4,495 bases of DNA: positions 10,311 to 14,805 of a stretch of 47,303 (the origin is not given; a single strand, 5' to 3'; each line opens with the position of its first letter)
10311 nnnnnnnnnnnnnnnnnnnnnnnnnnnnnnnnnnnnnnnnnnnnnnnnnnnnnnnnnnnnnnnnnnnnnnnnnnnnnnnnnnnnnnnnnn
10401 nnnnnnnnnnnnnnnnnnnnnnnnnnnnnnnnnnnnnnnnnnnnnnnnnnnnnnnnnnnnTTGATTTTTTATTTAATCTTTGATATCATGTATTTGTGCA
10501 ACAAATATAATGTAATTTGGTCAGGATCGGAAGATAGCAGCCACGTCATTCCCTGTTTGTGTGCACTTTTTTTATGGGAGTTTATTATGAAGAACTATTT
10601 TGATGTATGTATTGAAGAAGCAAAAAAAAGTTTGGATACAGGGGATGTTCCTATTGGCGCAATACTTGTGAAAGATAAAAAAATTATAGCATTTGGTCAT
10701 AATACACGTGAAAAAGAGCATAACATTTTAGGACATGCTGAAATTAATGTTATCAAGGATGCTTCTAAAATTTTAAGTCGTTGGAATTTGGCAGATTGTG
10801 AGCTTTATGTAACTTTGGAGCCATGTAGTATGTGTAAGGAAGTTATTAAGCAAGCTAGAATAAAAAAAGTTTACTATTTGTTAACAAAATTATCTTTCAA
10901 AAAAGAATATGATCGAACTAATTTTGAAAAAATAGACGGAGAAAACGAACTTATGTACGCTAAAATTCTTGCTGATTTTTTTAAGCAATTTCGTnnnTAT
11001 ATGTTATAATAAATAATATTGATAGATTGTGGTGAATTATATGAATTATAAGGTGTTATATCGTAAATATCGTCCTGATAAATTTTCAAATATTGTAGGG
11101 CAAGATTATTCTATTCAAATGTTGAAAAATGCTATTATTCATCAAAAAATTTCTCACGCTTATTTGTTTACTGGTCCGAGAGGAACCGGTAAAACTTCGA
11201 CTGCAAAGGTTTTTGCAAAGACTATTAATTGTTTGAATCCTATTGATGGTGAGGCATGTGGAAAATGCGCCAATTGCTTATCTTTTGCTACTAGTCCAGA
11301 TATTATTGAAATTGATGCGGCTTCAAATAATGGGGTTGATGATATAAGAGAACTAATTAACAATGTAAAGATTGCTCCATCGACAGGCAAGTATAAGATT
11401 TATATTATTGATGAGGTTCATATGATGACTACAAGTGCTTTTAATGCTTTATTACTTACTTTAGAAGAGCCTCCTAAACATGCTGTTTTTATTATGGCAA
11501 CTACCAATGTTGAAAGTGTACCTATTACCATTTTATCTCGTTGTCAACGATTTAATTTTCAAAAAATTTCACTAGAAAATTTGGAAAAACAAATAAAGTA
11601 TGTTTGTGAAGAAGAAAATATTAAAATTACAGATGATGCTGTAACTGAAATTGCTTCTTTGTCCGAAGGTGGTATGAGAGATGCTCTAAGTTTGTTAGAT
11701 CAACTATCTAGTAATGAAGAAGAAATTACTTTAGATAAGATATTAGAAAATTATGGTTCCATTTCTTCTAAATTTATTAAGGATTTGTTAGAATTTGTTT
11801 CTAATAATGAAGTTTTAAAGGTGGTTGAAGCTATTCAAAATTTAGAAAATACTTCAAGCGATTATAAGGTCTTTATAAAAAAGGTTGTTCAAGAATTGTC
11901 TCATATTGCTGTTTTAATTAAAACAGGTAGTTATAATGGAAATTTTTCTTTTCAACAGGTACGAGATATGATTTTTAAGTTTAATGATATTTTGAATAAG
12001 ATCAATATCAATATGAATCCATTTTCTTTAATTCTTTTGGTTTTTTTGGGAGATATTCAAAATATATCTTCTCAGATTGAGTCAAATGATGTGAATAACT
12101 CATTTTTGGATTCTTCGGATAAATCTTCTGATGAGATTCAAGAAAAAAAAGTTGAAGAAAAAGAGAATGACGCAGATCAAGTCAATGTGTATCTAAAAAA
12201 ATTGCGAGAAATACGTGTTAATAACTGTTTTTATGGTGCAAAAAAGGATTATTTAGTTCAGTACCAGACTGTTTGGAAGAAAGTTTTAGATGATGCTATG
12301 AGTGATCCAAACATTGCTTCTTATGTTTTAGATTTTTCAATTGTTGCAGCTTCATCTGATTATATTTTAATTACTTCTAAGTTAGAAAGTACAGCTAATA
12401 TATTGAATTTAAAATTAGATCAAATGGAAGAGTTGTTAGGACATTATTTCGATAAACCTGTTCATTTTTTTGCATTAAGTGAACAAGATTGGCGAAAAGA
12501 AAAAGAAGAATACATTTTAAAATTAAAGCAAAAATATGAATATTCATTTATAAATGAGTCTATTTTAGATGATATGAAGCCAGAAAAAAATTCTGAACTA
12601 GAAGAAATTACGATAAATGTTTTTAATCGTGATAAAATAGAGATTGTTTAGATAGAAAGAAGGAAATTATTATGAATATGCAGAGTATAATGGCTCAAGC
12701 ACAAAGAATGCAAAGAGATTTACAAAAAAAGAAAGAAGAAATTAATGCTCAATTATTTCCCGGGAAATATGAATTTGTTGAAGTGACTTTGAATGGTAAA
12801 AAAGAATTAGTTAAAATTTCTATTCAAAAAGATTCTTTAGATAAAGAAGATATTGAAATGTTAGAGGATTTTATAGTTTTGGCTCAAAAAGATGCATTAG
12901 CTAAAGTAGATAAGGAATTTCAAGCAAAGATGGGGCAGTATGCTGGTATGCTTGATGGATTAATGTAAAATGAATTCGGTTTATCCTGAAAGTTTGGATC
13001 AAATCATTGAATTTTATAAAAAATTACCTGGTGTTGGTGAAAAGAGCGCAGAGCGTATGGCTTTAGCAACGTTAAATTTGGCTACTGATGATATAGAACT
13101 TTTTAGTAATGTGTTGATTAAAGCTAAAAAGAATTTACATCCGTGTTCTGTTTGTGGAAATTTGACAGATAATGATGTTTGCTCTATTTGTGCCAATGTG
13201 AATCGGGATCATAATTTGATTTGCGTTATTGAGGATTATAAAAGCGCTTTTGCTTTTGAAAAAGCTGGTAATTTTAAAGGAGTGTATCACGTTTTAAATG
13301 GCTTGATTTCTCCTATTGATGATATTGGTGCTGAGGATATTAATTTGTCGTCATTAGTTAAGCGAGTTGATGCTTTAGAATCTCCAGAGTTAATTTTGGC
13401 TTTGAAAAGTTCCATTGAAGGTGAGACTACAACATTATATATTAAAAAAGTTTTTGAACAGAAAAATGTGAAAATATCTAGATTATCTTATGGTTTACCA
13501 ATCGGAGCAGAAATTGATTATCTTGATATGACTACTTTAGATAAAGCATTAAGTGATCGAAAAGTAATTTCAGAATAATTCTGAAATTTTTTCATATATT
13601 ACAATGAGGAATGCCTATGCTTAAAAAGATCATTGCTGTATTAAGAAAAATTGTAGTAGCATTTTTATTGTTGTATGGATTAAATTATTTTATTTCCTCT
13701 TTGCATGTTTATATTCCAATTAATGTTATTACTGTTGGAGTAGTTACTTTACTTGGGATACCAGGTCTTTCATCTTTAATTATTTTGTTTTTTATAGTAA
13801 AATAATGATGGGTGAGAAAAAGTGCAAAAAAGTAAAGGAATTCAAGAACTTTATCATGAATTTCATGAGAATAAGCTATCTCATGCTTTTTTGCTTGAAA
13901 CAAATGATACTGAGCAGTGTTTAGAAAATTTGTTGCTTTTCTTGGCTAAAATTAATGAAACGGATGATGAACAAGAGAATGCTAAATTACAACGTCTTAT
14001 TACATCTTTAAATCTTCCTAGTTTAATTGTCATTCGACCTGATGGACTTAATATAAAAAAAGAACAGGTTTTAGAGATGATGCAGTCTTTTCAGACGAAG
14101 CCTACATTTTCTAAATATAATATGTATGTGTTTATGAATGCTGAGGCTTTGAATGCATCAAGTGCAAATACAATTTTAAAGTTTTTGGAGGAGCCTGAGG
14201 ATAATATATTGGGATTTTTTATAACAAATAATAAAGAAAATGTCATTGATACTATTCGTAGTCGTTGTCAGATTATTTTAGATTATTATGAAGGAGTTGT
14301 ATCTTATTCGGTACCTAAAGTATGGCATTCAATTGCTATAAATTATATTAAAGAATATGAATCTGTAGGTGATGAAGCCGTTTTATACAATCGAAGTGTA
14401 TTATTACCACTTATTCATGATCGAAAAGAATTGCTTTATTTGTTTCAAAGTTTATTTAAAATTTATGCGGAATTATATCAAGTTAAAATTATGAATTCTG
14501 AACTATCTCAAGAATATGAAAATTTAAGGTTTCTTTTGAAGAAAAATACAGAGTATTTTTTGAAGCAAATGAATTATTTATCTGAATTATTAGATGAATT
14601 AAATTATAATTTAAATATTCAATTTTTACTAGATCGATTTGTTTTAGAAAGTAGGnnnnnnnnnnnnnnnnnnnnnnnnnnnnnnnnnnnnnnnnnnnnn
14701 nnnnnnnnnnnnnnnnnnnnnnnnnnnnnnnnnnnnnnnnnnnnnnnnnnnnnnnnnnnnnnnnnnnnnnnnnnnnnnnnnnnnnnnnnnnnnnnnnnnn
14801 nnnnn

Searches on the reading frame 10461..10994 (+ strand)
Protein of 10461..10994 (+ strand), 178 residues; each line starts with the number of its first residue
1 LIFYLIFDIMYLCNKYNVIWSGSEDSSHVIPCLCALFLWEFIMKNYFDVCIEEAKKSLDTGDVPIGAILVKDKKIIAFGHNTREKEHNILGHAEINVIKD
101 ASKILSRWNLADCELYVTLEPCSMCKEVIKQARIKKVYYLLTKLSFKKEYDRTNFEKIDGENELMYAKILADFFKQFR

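Call 69: search_protein_families(library=pfam, proteins=[window:10461-10994:+], max_evalue=0.00001)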
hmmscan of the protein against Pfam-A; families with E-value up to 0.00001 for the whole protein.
window:10461-10994:+ (178 aa): 3 families
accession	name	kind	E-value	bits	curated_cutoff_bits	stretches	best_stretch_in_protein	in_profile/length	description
PF14437.12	MafB19-deam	-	1.7e-30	106.2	27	1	45-178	5-142/142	MafB19-like deaminase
PF00383.29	dCMP_cyt_deam_1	-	8.3e-27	93.5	25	1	44-140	5-101/102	Cytidine and deoxycytidylate deaminase zinc-binding region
PF14439.12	Bd3614-deam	-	4.2e-07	30.4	38.5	1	62-139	7-88/113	Bd3614-like deaminase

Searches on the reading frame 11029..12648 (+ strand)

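Call 69: search_protein_families(library=pfam, proteins=[window:11029-12648:+], max_evalue=0.00001)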
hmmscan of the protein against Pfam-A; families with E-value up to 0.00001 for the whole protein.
window:11029-12648:+ (540 aa): 4 families
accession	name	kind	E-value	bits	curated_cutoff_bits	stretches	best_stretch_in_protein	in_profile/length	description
PF13177.12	DNA_pol3_delta2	-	3.9e-45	154.2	27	1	25-180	2-160/161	DNA polymerase III, delta subunit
PF00004.35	AAA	-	4.9e-13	50.1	21.2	1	46-175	2-126/131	ATPase family associated with various cellular activities (AAA)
PF22608.2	DNAX_ATPase_lid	-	3.5e-11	43.1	27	1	186-225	3-42/49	DNA polymerase III clamp loader subunit, ATPase lid domain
PF21960.2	RCF1-5-like_lid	-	5.8e-06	26.6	27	1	189-223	3-38/43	RCF1/5-like, AAA+ ATPase lid domain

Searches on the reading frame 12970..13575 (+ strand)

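Call 69: search_protein_families(library=pfam, proteins=[window:12970-13575:+], max_evalue=0.00001)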
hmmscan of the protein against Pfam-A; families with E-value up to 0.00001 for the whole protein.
window:12970-13575:+ (202 aa): 5 families
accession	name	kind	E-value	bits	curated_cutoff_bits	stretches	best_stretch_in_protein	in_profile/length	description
PF13662.12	Toprim_4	-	8.6e-21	74.4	25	1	83-172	2-84/85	Toprim domain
PF21176.3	RecR_HhH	-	7.3e-10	38.9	27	1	10-52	2-44/45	RecR, helix-hairpin-helix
PF02132.21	RecR_ZnF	-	1e-09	38.3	22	1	57-76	2-21/21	RecR, Cys4-zinc finger domain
PF21175.2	RecR_C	-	6.9e-08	32.2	22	1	175-198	1-24/24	RecR, C-terminal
PF01751.28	Toprim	-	6.4e-06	26.7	23.1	0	84-171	2-95/96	Toprim domain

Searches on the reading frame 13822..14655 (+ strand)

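Call 69: search_protein_families(library=pfam, proteins=[window:13822-14655:+], max_evalue=0.00001)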
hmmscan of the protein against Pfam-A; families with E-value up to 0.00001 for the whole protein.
window:13822-14655:+ (278 aa): 1 family
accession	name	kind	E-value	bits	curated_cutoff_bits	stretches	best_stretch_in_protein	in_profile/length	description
PF13177.12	DNA_pol3_delta2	-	1.4e-32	113.3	27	1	5-152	4-155/161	DNA polymerase III, delta subunit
